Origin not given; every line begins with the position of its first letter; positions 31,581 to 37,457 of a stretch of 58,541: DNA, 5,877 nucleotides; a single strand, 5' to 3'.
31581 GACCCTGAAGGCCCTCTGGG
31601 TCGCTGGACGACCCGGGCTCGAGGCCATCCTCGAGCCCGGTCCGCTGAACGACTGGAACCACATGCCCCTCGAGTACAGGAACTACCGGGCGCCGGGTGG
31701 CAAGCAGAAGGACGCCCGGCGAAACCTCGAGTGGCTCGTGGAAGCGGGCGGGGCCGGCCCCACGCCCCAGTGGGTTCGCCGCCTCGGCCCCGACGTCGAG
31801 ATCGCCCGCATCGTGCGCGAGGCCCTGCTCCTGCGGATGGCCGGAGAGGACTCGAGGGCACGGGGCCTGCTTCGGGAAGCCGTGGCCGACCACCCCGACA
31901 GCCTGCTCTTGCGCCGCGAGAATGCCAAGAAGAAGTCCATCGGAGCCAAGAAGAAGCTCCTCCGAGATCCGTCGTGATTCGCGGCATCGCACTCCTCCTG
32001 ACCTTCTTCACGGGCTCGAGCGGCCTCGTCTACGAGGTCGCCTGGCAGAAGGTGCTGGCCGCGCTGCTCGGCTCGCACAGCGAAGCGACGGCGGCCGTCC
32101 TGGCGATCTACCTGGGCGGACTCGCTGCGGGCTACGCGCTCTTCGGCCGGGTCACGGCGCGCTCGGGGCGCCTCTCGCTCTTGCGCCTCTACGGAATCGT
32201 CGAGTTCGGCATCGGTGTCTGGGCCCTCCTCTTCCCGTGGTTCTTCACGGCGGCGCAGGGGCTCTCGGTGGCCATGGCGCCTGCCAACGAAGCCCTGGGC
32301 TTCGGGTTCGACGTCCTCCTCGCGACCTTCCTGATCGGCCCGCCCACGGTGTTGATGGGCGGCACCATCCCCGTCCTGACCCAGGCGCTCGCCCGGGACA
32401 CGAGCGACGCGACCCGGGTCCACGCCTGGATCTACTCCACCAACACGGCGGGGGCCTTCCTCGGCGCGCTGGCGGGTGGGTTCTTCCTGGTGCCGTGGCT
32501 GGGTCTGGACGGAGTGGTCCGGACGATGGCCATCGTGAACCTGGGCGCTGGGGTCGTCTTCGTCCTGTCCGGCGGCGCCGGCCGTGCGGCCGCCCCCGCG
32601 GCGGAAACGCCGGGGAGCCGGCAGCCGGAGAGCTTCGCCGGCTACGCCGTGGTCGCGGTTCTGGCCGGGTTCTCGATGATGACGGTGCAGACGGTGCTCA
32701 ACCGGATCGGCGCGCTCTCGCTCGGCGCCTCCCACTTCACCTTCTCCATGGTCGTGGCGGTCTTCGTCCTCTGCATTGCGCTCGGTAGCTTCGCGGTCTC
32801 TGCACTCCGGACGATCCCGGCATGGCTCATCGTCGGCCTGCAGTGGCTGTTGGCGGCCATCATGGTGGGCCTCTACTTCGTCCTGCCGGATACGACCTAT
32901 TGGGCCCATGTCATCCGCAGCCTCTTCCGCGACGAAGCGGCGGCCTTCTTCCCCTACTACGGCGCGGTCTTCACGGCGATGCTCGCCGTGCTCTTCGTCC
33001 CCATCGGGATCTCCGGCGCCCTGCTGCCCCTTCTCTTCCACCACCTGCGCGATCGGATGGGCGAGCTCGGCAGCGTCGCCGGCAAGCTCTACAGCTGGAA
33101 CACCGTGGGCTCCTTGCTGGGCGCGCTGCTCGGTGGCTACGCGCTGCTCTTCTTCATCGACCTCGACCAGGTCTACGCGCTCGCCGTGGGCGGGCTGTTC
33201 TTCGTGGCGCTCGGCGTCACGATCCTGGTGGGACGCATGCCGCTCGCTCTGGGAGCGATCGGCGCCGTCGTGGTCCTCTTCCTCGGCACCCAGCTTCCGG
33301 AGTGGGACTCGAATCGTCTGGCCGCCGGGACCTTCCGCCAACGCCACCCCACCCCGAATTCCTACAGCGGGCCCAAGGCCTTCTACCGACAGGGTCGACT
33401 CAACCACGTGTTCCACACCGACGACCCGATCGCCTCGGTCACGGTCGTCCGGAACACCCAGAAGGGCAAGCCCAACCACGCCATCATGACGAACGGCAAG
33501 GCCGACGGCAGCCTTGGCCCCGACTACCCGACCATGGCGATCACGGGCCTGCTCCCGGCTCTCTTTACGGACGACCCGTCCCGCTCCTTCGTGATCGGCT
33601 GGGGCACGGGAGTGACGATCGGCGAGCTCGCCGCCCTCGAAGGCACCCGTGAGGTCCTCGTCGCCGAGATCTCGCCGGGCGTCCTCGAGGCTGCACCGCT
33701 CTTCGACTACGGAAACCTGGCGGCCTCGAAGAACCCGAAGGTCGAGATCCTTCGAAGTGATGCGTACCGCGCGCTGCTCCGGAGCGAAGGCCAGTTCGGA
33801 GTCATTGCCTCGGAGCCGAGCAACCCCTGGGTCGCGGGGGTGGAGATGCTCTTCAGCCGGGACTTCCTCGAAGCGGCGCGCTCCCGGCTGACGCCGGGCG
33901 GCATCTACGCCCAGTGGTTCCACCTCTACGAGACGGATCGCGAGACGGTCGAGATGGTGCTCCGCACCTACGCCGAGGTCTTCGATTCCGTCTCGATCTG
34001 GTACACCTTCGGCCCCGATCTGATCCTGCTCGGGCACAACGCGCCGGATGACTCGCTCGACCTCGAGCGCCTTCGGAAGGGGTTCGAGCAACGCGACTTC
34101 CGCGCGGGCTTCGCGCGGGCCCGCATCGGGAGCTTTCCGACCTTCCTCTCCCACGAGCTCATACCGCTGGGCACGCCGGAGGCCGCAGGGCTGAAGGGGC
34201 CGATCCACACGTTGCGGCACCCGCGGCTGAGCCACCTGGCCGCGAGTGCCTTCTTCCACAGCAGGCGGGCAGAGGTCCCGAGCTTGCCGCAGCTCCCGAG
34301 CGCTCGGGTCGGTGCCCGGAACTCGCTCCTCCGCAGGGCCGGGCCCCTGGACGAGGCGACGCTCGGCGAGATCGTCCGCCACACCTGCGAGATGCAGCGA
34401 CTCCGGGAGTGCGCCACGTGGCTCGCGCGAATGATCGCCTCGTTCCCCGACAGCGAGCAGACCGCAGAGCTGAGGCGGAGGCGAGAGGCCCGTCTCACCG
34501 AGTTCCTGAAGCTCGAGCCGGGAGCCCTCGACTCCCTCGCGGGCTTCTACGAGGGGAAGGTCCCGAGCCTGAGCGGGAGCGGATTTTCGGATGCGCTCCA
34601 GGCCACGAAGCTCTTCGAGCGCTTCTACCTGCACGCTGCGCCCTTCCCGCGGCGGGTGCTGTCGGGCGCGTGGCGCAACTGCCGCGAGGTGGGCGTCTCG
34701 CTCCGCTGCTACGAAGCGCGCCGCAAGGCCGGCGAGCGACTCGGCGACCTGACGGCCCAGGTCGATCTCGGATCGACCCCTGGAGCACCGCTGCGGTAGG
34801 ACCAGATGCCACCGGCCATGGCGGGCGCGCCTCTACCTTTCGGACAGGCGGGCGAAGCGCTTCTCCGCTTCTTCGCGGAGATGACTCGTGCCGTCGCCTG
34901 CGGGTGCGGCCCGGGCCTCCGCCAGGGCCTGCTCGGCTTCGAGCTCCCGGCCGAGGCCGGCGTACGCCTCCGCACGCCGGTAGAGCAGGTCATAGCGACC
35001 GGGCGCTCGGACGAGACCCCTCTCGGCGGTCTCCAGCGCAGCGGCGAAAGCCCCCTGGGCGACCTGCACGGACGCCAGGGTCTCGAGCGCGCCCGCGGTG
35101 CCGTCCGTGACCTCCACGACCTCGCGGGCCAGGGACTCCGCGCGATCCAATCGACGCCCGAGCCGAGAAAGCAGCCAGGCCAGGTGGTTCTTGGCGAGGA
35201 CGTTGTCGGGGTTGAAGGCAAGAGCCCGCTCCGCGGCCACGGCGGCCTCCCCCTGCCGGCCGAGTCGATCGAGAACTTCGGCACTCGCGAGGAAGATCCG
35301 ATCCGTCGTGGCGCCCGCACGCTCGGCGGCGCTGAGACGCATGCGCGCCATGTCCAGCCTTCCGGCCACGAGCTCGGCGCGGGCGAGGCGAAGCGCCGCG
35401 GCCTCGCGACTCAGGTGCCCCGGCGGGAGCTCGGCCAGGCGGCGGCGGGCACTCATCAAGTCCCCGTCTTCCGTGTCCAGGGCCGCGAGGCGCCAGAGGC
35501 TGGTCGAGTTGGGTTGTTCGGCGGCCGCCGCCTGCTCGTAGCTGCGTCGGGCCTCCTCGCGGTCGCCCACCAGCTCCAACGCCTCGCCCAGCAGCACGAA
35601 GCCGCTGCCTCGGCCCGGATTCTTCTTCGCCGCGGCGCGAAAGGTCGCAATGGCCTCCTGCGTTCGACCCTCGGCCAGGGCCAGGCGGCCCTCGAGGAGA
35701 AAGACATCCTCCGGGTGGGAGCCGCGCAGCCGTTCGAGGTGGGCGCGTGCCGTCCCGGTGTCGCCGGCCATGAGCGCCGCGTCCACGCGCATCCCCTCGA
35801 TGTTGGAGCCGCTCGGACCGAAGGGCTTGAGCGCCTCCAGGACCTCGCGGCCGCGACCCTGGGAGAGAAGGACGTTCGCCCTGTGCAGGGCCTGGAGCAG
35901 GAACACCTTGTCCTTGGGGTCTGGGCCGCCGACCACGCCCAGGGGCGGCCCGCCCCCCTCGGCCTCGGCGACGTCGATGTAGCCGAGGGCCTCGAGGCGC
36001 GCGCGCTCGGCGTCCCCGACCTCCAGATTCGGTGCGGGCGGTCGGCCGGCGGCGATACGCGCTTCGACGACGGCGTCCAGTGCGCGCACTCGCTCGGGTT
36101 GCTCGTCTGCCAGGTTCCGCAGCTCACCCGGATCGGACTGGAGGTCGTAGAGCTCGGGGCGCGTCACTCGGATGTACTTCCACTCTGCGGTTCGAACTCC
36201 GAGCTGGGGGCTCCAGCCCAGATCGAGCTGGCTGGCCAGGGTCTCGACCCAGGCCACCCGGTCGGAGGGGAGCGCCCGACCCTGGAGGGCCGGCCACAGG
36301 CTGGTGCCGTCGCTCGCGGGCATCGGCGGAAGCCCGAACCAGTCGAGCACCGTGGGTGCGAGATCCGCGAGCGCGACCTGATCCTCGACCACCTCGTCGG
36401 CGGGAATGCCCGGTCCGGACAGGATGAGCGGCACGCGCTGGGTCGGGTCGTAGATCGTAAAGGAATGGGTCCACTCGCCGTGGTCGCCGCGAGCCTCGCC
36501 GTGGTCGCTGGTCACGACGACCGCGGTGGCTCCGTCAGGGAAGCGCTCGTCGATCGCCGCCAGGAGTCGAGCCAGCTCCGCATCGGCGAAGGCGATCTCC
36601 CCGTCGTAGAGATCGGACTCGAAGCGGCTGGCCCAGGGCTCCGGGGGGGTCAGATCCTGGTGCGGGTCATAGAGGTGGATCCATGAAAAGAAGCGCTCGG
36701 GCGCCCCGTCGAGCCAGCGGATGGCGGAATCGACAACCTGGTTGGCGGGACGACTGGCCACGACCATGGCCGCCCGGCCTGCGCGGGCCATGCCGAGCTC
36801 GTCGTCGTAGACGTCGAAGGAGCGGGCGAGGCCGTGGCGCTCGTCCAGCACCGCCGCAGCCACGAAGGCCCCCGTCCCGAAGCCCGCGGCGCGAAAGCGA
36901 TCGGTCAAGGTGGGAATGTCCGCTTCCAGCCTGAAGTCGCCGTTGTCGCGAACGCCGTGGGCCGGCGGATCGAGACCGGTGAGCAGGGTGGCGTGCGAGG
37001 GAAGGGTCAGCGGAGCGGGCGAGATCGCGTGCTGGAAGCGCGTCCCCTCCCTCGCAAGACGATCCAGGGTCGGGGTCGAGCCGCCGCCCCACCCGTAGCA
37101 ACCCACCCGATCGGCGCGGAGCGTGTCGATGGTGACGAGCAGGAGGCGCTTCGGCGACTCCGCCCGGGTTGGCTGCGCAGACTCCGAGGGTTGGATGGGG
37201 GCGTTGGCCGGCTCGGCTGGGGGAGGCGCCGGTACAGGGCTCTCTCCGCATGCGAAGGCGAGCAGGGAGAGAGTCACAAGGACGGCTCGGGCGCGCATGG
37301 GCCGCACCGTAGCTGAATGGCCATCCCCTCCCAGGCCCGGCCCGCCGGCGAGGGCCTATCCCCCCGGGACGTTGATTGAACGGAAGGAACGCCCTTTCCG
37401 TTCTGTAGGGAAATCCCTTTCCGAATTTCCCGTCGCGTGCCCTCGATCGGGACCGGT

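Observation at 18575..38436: Two inverted paralogous PEP-CTERM gene units bracket an 18.3-kb envelope-biogenesis cassette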

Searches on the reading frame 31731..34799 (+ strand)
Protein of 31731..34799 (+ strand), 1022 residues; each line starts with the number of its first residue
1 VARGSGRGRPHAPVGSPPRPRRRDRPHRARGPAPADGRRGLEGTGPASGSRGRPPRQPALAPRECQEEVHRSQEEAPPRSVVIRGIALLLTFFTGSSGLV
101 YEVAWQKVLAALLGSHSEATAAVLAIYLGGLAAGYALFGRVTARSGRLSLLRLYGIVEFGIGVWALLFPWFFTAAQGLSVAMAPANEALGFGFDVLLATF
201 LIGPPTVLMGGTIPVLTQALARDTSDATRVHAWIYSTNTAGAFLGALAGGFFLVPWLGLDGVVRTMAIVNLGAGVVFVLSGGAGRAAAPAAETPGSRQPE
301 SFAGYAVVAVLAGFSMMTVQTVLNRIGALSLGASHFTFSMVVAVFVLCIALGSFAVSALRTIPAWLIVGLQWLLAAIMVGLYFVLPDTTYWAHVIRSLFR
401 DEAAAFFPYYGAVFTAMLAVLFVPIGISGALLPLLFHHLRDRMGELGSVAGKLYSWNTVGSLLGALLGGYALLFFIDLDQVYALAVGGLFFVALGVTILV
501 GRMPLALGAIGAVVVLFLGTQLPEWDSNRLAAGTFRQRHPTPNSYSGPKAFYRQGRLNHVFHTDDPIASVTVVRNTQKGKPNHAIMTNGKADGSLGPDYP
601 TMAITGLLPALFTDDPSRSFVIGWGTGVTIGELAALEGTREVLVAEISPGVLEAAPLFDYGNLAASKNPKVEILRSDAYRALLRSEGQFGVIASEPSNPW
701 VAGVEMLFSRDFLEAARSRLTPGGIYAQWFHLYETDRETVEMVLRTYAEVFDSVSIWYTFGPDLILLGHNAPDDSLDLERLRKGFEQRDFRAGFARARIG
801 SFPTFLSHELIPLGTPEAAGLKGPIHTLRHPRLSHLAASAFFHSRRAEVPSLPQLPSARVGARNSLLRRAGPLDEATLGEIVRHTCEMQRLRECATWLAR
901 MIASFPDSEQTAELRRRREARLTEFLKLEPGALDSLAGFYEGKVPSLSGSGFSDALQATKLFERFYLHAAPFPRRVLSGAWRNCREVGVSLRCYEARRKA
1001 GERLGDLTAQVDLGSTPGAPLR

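Call 8: search_protein_families(library=pfam, proteins=[window:31731-34799:+], max_evalue=0.01)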
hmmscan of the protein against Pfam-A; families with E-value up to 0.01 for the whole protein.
window:31731-34799:+ (1022 aa): 1 family
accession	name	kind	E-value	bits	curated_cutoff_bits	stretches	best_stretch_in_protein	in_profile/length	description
PF01564.23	Spermine_synth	-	1.5e-06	28.4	22.9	1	609-762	12-164/186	Spermine/spermidine synthase domain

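Call 12: search_protein_families(library=ncbifam, proteins=[window:31731-34799:+], max_evalue=0.01)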
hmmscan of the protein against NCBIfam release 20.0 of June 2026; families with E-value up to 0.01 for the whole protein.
window:31731-34799:+ (1022 aa): 4 families
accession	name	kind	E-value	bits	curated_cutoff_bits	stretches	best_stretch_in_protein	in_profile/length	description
NF037959.1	MFS_SpdSyn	subfamily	4.1e-26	91.7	40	2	607-758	267-413/480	fused MFS/spermidine synthase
NF002956.0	PRK03612.1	equivalog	3.9e-23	81.6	472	2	74-279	9-197/522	polyamine aminopropyltransferase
NF002010.0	PRK00811.1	equivalog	3.6e-12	46.1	260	1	609-760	72-223/287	polyamine aminopropyltransferase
TIGR00417.1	speE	equivalog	1.1e-09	38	249.55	1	612-759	69-215/271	spermidine synthase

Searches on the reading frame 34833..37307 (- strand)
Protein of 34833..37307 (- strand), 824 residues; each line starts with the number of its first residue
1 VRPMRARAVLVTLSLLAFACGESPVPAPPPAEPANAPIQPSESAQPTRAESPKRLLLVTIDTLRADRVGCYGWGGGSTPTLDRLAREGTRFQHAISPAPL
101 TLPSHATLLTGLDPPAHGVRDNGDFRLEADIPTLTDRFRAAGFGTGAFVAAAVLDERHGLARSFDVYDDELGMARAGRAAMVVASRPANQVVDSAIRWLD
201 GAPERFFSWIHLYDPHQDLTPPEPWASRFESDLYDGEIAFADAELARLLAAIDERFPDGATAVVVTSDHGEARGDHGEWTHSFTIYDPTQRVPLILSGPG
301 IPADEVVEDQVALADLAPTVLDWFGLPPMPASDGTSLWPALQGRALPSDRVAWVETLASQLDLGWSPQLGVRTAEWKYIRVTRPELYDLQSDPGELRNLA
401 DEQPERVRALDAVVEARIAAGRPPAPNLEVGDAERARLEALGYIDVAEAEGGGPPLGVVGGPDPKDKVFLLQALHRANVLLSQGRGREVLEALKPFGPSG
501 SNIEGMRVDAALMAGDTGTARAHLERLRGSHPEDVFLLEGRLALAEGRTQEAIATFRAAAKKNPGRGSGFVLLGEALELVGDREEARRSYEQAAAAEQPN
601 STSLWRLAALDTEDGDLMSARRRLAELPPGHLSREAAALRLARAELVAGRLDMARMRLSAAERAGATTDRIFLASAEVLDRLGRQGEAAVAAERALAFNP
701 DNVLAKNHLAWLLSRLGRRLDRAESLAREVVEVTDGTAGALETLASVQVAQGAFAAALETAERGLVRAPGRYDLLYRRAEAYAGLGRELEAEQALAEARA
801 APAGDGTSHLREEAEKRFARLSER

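Call 8: search_protein_families(library=pfam, proteins=[window:34833-37307:-], max_evalue=0.01)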
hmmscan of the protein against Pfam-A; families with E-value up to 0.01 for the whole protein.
window:34833-37307:- (824 aa): 15 families
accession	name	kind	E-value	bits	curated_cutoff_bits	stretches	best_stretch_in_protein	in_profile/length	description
PF00884.28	Sulfatase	-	1.1e-36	127.2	25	1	55-325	3-300/301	Sulfatase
PF01663.27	Phosphodiest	-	8.5e-15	55.6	23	2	55-125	1-68/342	Type I phosphodiesterase / nucleotide pyrophosphatase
PF16347.10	SGSH_C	-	2.7e-11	44.3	29.3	1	274-403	1-135/154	N-sulphoglucosamine sulphohydrolase, C-terminal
PF14559.12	TPR_19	-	3.4e-11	43.7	25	2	543-609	1-66/68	Tetratricopeptide repeat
PF13432.12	TPR_16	-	1.7e-10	41.6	32.7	2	507-565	3-63/65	Tetratricopeptide repeat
PF13428.12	TPR_14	-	2.1e-10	40.7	23.5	0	571-609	5-42/44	Tetratricopeptide repeat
PF23914.1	TPR_CcmH_CycH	-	2.2e-08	34.5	42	2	537-623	54-143/158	Cytochrome c-type biogenesis protein H TPR domain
PF07719.23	TPR_2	-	1.6e-07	31.3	27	0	538-565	6-33/34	Tetratricopeptide repeat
PF13431.12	TPR_17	-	4.8e-07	30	24.4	0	692-723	2-32/34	Tetratricopeptide repeat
PF13176.12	TPR_7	-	5.6e-07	29.6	27.9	0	571-596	3-28/36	Tetratricopeptide repeat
PF13181.12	TPR_8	-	6e-07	29.6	25.7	0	571-595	5-29/34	Tetratricopeptide repeat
PF11846.14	Wzy_C_2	-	5.8e-05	23.6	28.5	1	744-801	119-175/191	Virulence factor membrane-bound polymerase, C-terminal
PF00515.34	TPR_1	-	9.6e-05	22.5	27.8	0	678-702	10-34/34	Tetratricopeptide repeat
PF12895.13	ANAPC3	-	0.0039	17.9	27.2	0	518-591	6-80/82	Anaphase-promoting complex, cyclosome, subunit 3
PF01676.23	Metalloenzyme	-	0.0054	16.7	24.3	0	241-327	176-251/252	Metalloenzyme superfamily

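Call 12: search_protein_families(library=ncbifam, proteins=[window:34833-37307:-], max_evalue=0.01)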
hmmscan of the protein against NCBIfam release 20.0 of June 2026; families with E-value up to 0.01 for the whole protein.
window:34833-37307:- (824 aa): 18 families
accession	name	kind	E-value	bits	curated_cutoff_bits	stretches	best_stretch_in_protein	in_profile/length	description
NF010322.0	PRK13759.1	equivalog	4.2e-38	131.1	481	2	233-404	269-441/486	arylsulfatase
TIGR03417.1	chol_sulfatase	equivalog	6.1e-34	117.7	433.45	2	234-415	255-434/500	choline-sulfatase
NF045661.1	HdlasePehA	equivalog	3.5e-24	85.3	900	2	234-407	284-471/506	phosphoric/sulfuric ester hydrolase PehA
TIGR02917.1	PEP_TPR_lipo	equivalog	8e-21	73.6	312.2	2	635-797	736-896/899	XrtA/PEP-CTERM system TPR-repeat protein PrsT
NF052527.1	Mn_arylsulf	exception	1.6e-20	73.5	850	2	234-403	267-435/479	manganese-dependent arylsulfatase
NF038075.1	fam_STM4013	hypoth_equivalog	6.8e-10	38.8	250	2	54-115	9-68/261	STM4013/SEN3800 family hydrolase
NF052415.1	T3SS_chap_SctY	equivalog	8.8e-10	39.1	70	1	718-796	20-101/106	type III secretion apparatus assembly chaperone SctY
TIGR02521.1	type_IV_pilW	equivalog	1e-07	31.8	154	1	635-796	31-193/234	type IV pilus biogenesis/stability protein PilW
NF033762.1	social_mot_Tgl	equivalog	1.9e-06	27.4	225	1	684-765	46-127/252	social motility TPR repeat lipoprotein Tgl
TIGR02552.1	LcrH_SycD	equivalog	2.3e-05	24.1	104.8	0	545-625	30-110/136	SycD/LcrH family type III secretion system chaperone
NF038282.1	LapC_YejM_PbgA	exception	4.1e-05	22.1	825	1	188-307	371-484/584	LPS biosynthesis-modulating metalloenzyme YejM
NF040959.1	MamA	equivalog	6.2e-05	22.5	200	0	653-726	123-196/204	magnetosome protein MamA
NF033920.0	C39_PA2778_fam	equivalog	9.8e-05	21.9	150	0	546-622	169-245/255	PA2778 family cysteine peptidase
TIGR01307.1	pgm_bpd_ind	equivalog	0.0002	20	330.65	1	241-328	414-494/504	2,3-bisphosphoglycerate-independent phosphoglycerate mutase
NF008520.0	PRK11447.1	equivalog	0.00052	17.9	858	1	472-600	575-704/1157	cellulose synthase complex outer membrane protein BcsC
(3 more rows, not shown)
